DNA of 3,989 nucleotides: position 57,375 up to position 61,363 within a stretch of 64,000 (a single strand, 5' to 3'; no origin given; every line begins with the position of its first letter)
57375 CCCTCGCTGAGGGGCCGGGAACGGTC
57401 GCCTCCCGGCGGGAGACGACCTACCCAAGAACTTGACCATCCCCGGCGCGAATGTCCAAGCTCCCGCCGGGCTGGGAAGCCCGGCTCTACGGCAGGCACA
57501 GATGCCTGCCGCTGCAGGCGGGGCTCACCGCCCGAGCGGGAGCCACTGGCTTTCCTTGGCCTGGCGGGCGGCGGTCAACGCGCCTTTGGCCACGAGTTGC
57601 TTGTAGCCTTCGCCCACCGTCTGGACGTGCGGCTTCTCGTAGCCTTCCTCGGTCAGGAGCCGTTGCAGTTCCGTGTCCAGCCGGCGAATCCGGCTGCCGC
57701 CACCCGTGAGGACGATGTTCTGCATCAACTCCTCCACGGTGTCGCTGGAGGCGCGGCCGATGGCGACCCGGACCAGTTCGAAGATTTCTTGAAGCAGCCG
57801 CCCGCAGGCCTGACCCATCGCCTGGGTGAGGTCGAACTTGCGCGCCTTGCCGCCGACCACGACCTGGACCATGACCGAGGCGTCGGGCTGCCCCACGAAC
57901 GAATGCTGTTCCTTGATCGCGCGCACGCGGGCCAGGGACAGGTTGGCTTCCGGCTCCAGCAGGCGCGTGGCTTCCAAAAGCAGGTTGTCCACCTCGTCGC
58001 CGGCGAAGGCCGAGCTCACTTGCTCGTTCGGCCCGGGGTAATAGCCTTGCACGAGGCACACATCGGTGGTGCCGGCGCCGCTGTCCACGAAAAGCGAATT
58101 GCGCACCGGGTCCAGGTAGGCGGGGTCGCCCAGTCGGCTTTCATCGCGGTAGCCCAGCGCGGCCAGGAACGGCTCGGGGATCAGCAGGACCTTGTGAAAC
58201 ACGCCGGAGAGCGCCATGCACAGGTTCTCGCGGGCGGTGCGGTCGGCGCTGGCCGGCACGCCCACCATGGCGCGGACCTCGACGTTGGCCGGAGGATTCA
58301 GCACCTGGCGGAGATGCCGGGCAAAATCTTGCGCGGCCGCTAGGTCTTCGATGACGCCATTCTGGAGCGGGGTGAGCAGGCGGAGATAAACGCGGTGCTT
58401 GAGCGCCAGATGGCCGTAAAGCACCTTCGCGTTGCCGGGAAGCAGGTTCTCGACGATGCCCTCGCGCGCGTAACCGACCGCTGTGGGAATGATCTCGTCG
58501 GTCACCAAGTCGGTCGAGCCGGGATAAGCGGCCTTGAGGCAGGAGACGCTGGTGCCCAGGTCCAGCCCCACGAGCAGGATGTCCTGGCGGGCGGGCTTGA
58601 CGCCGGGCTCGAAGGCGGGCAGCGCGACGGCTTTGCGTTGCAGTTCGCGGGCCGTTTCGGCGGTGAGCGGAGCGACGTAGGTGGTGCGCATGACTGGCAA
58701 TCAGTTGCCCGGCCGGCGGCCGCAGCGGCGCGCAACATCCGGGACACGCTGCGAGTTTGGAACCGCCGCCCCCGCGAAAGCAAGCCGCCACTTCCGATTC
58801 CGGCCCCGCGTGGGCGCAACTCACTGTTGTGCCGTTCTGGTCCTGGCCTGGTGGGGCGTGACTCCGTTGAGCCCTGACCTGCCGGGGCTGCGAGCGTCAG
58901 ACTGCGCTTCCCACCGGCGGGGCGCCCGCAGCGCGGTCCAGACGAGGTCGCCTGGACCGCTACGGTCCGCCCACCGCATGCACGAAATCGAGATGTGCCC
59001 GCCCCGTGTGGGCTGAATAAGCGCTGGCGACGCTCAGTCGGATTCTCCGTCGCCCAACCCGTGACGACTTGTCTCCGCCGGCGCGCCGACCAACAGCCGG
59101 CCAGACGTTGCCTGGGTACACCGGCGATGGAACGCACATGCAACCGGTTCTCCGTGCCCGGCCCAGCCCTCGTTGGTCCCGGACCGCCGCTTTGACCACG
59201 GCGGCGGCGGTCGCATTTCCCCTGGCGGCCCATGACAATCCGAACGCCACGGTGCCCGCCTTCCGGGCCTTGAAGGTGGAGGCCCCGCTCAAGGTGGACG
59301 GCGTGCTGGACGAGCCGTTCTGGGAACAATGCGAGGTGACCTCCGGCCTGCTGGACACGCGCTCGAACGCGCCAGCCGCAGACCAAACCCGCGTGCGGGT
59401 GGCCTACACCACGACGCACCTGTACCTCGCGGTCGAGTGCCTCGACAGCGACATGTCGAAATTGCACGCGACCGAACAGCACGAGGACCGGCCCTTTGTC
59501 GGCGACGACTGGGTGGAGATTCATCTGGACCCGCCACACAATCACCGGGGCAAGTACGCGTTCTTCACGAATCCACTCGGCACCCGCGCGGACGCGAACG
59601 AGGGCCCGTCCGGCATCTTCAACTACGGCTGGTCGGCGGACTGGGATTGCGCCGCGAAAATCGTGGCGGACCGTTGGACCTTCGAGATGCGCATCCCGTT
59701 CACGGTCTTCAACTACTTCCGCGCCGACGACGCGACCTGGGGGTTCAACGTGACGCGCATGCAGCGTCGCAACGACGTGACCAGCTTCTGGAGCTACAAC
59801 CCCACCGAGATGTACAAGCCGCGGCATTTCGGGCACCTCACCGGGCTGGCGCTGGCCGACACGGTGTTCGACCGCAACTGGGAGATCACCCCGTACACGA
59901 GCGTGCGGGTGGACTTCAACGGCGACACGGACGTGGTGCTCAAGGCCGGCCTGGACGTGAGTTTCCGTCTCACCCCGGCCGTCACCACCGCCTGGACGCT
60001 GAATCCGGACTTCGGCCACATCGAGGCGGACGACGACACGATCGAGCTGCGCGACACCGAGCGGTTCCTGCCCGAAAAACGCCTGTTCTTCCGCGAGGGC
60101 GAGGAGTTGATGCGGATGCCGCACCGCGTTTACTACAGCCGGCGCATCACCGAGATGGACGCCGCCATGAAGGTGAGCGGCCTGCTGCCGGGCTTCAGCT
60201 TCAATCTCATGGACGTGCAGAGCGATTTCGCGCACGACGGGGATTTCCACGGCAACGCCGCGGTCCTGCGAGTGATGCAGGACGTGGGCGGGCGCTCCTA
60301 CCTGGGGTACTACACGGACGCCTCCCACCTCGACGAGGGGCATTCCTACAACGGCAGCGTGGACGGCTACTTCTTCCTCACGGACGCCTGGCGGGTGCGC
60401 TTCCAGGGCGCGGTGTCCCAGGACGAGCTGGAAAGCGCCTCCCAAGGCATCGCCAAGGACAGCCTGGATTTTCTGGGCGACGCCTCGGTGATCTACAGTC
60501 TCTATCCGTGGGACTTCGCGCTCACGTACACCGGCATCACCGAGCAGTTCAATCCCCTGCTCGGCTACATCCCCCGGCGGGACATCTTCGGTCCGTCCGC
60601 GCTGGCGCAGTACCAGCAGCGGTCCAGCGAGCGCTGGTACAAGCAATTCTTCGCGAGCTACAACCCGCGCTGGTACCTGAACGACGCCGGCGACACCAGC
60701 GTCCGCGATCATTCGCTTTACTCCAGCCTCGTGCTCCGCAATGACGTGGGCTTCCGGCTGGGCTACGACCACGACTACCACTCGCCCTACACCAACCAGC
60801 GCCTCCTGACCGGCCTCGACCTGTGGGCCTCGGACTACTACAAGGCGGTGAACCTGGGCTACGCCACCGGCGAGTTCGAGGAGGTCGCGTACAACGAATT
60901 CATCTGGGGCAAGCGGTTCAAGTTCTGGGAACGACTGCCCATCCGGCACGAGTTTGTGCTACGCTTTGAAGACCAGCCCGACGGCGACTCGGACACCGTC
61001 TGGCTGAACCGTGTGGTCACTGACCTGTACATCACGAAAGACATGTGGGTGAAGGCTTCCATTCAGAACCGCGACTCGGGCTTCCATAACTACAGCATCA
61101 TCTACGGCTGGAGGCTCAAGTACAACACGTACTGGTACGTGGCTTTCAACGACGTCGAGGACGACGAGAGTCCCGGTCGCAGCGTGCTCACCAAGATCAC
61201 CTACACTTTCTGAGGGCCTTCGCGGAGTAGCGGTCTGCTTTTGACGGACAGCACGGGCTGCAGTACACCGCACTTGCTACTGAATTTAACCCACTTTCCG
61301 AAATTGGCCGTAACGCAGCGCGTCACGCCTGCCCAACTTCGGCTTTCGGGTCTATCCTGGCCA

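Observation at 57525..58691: Orphan MamK-like actin with no magnetosome genes around it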

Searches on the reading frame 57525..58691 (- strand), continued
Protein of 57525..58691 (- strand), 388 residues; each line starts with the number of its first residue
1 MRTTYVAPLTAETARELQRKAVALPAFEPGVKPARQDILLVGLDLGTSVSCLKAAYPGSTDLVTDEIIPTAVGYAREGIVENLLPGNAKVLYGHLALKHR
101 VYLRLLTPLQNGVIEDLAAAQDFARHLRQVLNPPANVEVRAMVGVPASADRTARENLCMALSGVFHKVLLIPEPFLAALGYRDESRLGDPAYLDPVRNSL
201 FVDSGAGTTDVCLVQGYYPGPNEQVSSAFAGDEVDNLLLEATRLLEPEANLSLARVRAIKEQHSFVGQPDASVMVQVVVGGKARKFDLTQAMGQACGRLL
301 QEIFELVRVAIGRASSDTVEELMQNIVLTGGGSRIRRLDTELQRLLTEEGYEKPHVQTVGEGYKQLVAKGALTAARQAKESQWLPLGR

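Call 64: list_cluster_members(proteins=[P0111, P0115, P0090, P0104, P0110, P0068, P0033, P0013, P0005, P0010])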
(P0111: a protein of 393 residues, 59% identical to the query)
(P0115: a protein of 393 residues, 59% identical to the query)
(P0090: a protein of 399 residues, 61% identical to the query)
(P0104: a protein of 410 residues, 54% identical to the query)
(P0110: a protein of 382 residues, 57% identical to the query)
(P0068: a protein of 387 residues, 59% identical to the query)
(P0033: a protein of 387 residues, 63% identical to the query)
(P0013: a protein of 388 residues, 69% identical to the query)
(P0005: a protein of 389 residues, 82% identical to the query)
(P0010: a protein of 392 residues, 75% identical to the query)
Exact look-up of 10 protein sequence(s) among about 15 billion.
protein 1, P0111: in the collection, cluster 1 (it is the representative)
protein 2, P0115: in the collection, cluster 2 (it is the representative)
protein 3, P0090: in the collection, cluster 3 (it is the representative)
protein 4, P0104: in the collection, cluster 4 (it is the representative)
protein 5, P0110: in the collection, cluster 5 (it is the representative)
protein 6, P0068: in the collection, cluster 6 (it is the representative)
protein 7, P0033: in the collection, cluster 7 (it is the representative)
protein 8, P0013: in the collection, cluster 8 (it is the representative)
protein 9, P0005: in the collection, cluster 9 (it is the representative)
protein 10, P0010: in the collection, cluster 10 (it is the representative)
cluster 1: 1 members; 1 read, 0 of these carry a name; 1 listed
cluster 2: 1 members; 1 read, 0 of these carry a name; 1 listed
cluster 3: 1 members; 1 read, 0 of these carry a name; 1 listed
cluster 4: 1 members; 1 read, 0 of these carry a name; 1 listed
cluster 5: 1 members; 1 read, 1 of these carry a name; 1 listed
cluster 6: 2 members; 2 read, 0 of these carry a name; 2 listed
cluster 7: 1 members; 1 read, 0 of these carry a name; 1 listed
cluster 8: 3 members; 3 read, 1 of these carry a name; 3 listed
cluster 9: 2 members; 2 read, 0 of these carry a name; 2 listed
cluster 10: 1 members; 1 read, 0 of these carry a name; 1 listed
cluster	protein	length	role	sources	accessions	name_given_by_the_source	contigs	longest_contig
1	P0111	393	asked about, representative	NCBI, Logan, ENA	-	-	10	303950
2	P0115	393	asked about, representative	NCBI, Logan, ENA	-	-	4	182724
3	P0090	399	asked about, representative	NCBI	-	-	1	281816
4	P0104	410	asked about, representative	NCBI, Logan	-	-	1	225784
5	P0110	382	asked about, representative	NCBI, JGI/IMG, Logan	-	rod shape-determining protein MreB and related proteins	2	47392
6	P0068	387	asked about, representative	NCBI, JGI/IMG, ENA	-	-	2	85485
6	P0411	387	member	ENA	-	-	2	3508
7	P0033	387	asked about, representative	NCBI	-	-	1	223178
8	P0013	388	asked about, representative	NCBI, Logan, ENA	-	-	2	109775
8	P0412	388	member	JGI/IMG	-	rod shape-determining protein MreB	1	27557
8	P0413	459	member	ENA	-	-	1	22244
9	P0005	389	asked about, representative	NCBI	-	-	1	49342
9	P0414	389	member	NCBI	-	-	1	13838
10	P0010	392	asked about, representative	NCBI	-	-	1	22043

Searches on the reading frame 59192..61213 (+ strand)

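Call 23: search_protein_families(library=pfam, proteins=[window:59192-61213:+], max_evalue=0.001)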
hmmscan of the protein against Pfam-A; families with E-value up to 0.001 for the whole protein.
window:59192-61213:+ (673 aa): 2 families
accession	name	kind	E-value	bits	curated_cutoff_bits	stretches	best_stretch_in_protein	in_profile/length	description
PF19313.5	DUF5916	-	3.6e-14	52.9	22.6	1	232-321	7-96/572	Domain of unknown function (DUF5916)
PF06452.16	CBM9_1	-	5.6e-07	30.1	23.4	1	35-191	1-150/185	Carbohydrate family 9 binding domain-like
